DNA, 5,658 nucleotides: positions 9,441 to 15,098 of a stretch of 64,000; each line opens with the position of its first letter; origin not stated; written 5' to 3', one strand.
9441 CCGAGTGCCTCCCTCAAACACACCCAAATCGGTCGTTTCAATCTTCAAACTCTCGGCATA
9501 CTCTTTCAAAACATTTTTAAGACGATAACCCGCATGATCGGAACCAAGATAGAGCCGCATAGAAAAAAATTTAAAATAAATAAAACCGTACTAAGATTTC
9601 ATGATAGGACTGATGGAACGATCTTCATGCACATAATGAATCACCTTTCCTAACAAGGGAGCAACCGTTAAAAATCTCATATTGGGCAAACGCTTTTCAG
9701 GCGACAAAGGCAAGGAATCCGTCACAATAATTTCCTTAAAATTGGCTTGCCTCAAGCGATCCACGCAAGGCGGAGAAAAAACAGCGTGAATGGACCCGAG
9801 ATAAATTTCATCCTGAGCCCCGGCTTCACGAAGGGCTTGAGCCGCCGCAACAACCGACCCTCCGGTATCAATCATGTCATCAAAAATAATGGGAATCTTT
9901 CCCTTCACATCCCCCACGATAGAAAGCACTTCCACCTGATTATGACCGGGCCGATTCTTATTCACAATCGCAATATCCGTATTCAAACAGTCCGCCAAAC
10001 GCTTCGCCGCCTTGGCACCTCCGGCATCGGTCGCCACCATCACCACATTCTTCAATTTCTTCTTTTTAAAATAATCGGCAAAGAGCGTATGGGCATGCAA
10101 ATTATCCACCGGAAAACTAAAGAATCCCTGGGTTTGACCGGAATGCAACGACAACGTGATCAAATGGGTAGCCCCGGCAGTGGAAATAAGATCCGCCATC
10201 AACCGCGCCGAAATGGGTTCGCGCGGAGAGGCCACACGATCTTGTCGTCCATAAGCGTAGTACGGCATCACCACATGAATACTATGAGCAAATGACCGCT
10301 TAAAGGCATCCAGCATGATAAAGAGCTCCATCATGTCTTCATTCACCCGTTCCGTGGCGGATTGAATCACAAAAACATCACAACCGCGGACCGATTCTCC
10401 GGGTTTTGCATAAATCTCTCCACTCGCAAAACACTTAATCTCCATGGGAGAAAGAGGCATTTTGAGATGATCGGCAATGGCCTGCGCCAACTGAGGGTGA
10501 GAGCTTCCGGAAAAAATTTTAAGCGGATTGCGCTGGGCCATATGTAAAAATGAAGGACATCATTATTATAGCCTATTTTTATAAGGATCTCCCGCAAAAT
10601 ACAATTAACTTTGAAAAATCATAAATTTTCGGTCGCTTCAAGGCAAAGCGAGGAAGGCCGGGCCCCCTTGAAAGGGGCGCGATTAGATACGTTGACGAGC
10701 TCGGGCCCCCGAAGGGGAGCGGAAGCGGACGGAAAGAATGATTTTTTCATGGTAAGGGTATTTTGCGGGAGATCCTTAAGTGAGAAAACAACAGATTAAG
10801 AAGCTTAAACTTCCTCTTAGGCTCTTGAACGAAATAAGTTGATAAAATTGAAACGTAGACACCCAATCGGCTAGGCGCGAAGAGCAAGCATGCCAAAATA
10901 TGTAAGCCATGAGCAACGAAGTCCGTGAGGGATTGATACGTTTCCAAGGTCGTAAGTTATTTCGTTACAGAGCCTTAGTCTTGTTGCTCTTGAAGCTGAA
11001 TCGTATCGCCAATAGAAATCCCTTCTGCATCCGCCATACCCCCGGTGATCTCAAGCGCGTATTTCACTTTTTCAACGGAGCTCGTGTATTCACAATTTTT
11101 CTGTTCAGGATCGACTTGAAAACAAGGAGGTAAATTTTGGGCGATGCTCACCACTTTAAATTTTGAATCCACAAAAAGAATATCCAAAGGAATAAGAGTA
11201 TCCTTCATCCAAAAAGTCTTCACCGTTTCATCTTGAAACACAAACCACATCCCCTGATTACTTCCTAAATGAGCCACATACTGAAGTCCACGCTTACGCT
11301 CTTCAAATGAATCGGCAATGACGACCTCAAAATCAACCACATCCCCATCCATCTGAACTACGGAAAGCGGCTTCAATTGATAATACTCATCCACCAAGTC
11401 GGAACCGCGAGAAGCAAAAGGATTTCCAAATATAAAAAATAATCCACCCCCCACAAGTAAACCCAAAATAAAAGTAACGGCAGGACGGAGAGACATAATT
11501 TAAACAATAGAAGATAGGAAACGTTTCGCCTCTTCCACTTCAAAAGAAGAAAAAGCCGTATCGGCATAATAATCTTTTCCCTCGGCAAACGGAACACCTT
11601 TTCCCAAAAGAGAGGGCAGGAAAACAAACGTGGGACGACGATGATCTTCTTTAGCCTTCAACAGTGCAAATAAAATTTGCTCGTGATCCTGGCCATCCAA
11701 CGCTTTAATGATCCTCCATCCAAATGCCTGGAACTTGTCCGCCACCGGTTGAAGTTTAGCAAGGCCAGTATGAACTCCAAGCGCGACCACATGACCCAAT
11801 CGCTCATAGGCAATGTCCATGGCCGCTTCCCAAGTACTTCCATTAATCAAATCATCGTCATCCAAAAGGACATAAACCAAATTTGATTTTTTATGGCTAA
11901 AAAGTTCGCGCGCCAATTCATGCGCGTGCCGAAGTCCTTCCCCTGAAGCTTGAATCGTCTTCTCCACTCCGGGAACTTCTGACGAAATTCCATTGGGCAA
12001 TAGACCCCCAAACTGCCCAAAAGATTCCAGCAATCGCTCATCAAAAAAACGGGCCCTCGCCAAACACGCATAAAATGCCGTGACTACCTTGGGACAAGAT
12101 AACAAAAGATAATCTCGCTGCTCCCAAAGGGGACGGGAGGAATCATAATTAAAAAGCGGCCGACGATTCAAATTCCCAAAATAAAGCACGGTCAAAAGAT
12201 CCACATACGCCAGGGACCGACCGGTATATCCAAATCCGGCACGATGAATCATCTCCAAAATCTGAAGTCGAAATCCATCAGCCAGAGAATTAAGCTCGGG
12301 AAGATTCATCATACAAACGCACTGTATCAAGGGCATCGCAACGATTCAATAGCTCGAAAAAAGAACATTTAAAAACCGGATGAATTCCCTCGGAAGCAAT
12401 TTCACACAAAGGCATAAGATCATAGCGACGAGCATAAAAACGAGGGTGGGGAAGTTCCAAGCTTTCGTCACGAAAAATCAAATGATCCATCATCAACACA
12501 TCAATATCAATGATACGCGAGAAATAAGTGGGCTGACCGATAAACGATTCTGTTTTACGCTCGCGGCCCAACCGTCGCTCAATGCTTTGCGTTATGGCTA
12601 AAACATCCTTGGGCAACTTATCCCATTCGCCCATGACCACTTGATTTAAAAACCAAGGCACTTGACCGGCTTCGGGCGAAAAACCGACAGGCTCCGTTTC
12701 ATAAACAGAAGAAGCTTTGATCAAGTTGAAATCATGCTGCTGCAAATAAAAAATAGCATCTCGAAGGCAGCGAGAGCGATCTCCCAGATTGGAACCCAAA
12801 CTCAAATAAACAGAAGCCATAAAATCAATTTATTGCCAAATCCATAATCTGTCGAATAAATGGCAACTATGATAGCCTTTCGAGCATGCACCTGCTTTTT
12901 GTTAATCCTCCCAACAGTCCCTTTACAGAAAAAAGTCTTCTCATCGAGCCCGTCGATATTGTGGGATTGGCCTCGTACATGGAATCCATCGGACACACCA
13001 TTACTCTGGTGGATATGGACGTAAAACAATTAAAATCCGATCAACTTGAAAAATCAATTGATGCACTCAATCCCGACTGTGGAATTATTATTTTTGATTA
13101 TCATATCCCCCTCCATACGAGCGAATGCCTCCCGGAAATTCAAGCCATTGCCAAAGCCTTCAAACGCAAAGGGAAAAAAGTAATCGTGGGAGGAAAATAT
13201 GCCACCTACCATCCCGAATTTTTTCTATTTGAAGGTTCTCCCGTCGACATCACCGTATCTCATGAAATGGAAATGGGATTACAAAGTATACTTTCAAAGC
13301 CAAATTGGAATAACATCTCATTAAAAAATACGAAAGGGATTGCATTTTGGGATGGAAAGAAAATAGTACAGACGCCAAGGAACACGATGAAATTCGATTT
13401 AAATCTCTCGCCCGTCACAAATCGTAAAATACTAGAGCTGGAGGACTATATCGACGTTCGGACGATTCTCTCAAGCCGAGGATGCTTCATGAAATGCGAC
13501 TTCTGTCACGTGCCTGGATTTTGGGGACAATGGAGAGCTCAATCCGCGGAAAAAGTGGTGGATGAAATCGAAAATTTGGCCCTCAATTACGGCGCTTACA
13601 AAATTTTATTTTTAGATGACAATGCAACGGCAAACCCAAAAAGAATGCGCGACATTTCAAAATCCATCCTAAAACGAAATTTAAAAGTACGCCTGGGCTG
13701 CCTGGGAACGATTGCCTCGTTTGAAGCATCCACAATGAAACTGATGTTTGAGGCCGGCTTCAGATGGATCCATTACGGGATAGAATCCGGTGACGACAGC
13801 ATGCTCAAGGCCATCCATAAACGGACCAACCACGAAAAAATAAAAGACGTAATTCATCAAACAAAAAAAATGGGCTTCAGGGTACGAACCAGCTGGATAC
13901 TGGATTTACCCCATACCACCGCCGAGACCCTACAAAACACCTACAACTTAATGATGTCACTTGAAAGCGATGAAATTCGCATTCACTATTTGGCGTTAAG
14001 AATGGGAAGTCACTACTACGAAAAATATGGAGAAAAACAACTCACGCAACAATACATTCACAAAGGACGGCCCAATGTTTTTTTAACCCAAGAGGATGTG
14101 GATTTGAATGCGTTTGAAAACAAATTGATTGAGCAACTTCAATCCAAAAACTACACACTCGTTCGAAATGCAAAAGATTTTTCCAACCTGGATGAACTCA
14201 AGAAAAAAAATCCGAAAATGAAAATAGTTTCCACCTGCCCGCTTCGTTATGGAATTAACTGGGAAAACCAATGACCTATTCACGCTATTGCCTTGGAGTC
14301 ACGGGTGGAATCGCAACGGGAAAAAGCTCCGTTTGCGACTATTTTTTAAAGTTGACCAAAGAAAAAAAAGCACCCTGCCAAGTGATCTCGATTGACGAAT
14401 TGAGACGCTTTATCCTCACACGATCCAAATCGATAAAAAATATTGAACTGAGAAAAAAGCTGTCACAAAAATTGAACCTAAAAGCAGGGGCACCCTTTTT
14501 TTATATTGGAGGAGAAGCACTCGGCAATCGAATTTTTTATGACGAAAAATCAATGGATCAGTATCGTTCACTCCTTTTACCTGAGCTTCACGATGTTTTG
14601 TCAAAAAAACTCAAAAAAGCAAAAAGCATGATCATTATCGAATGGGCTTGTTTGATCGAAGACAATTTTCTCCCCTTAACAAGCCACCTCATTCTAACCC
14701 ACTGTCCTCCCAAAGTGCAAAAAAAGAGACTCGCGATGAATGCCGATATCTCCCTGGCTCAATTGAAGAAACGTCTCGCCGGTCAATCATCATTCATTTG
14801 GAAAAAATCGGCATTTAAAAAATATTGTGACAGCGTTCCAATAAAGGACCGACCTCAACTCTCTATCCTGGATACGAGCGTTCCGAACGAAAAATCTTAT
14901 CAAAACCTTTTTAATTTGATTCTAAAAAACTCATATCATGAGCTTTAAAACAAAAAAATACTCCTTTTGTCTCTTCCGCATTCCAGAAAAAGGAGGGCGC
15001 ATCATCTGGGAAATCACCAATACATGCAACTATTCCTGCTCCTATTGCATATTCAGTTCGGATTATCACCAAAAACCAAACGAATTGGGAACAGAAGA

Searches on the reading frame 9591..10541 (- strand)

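Call 12: search_protein_families(library=pfam, proteins=[window:9591-10541:-])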
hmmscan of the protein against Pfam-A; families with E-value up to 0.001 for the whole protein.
window:9591-10541:- (316 aa): 4 families
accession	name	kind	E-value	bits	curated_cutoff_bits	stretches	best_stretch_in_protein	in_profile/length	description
PF13793.12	Pribosyltran_N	-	2.9e-46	156.6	25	1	7-123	1-117/117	N-terminal domain of ribose phosphate pyrophosphokinase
PF14572.12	Pribosyl_synth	-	9.2e-20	71.8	27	1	206-313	75-182/184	Phosphoribosyl synthetase-associated domain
PF00156.33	Pribosyltran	-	1.9e-13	50.5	26.3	1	151-246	16-118/158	Phosphoribosyl transferase domain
PF14681.12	UPRTase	-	0.00058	19.8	27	1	211-266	117-171/206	Uracil phosphoribosyltransferase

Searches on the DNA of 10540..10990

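Call 39: search_rna_families(source=window, start=10540, end=10990, threshold=evalue, max_evalue=10, show_alignments=2)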
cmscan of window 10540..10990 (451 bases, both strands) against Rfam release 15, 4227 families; matches with E-value up to 10: 1.
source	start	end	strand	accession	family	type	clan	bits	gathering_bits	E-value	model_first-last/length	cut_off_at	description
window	10774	10847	+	RF00132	snoR24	Gene; snRNA; snoRNA; CD-box;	-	16.3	38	4.3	1-92/92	no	Small nucleolar RNA R24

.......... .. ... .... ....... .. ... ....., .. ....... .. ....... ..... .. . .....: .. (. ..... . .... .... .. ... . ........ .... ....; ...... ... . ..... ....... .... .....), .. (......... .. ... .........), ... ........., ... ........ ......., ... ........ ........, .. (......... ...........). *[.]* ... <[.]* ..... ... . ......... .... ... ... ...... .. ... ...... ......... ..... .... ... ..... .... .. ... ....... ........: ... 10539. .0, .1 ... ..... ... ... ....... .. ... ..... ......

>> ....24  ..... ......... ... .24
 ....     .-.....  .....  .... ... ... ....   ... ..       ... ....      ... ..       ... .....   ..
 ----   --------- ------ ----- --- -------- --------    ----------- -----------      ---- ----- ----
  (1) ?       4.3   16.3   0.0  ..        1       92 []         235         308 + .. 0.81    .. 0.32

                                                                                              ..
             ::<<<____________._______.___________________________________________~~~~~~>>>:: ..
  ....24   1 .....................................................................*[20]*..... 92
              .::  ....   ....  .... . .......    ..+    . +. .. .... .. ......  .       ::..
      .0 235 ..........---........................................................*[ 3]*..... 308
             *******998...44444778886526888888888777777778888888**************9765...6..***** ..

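Call 99: search_with_rna_model(model_id=R1, source=window, start=10540, end=10990, filters=off, max_evalue=10, show_alignments=2)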
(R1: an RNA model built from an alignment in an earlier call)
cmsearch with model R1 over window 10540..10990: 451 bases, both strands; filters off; matches with E-value up to 10: 9.
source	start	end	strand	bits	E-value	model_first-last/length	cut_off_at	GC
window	10555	10592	+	4.8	0.95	1-72/72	no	0.32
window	10555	10592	-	4.8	0.96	1-72/72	no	0.32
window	10800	10813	-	4.3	1.2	1-72/72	no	0.36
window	10633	10651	-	3.6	1.8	1-72/72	no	0.53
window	10633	10651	+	2.6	3.3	1-72/72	no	0.53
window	10800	10813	+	2.1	4.3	1-72/72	no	0.36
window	10662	10678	-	1.8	5.1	1-72/72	no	0.71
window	10664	10677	+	1.5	6.1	1-72/72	no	0.64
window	10613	10630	-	1.4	6.5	1-72/72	no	0.17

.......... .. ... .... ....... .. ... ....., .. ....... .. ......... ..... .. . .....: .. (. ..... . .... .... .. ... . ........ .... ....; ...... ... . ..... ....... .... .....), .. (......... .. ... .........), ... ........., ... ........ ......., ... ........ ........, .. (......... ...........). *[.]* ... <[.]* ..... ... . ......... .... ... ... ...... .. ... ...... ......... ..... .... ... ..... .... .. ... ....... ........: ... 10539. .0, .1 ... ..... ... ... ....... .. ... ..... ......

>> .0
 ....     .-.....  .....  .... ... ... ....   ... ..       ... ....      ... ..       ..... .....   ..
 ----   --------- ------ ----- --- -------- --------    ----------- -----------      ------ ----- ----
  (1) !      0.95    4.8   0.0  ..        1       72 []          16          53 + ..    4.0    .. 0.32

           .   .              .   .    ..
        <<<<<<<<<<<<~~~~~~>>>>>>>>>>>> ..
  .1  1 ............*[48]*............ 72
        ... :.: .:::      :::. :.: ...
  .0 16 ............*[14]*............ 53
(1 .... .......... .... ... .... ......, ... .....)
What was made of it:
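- Checked: The model gives them under 5 bits with filters off (call 99).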

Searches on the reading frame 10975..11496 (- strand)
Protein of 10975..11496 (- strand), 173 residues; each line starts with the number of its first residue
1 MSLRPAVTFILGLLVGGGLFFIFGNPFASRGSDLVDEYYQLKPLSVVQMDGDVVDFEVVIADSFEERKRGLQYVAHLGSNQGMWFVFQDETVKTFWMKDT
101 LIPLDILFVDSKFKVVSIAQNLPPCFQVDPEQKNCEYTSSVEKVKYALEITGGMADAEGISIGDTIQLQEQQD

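Call 12: search_protein_families(library=pfam, proteins=[window:10975-11496:-])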
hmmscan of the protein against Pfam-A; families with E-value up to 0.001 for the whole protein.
window:10975-11496:- (173 aa): 1 family
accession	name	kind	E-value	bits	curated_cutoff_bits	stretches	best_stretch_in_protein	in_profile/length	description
PF02643.20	DUF192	-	1.5e-29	102.4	27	1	56-167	1-95/96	Uncharacterized ACR, COG1430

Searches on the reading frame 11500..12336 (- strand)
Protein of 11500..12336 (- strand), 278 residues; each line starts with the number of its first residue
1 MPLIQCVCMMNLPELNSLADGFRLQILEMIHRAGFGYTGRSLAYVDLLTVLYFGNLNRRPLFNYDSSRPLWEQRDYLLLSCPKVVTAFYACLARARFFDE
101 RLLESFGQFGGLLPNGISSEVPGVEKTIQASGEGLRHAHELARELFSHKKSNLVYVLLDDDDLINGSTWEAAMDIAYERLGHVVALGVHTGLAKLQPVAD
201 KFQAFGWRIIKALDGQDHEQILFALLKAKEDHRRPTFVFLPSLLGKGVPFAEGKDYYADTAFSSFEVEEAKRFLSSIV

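Call 55: search_protein_families(library=pfam, proteins=[window:11500-12336:-], max_evalue=0.001)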
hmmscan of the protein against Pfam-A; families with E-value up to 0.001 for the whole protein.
window:11500-12336:- (278 aa): 1 family
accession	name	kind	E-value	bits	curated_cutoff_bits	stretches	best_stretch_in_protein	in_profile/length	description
PF00456.26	Transketolase_N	-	1.9e-18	67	22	1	18-272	5-273/334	Transketolase, thiamine diphosphate binding domain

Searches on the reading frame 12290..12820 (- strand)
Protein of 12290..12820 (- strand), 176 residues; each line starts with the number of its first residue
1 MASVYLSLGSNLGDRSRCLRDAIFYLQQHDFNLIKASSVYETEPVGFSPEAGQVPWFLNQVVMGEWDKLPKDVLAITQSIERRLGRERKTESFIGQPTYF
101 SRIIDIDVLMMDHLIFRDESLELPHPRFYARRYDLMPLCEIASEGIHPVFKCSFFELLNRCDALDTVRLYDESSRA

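Call 55: search_protein_families(library=pfam, proteins=[window:12290-12820:-], max_evalue=0.001)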
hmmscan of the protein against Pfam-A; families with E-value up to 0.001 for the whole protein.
window:12290-12820:- (176 aa): 1 family
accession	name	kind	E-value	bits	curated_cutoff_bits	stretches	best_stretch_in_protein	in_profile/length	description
PF01288.25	HPPK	-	6.2e-30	104.4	25.7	1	5-142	1-115/116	7,8-dihydro-6-hydroxymethylpterin-pyrophosphokinase (HPPK)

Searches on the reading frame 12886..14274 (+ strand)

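Call 55: search_protein_families(library=pfam, proteins=[window:12886-14274:+], max_evalue=0.001)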
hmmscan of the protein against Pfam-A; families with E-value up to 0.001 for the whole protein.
window:12886-14274:+ (462 aa): 2 families
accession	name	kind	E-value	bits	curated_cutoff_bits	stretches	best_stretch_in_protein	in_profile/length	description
PF04055.27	Radical_SAM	-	3.8e-24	86.2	29.5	1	196-355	3-165/166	Radical SAM superfamily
PF02310.24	B12-binding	-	5e-08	33.2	32.1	1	22-129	14-114/121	B12 binding domain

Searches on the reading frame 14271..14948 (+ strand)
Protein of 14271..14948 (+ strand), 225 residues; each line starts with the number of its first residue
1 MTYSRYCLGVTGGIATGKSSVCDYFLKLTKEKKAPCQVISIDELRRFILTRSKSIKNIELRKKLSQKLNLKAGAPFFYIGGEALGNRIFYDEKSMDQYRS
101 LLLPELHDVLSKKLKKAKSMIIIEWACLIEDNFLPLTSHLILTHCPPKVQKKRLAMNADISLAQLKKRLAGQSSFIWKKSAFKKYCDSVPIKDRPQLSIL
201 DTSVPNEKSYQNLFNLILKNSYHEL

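Call 56: search_protein_families(library=pfam, proteins=[window:14271-14948:+], max_evalue=0.001)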
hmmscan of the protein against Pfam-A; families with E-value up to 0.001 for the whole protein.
window:14271-14948:+ (225 aa): 1 family
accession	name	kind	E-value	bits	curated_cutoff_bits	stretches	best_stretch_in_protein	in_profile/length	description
PF01121.26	CoaE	-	8.5e-16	58.6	27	1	6-174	1-160/180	Dephospho-CoA kinase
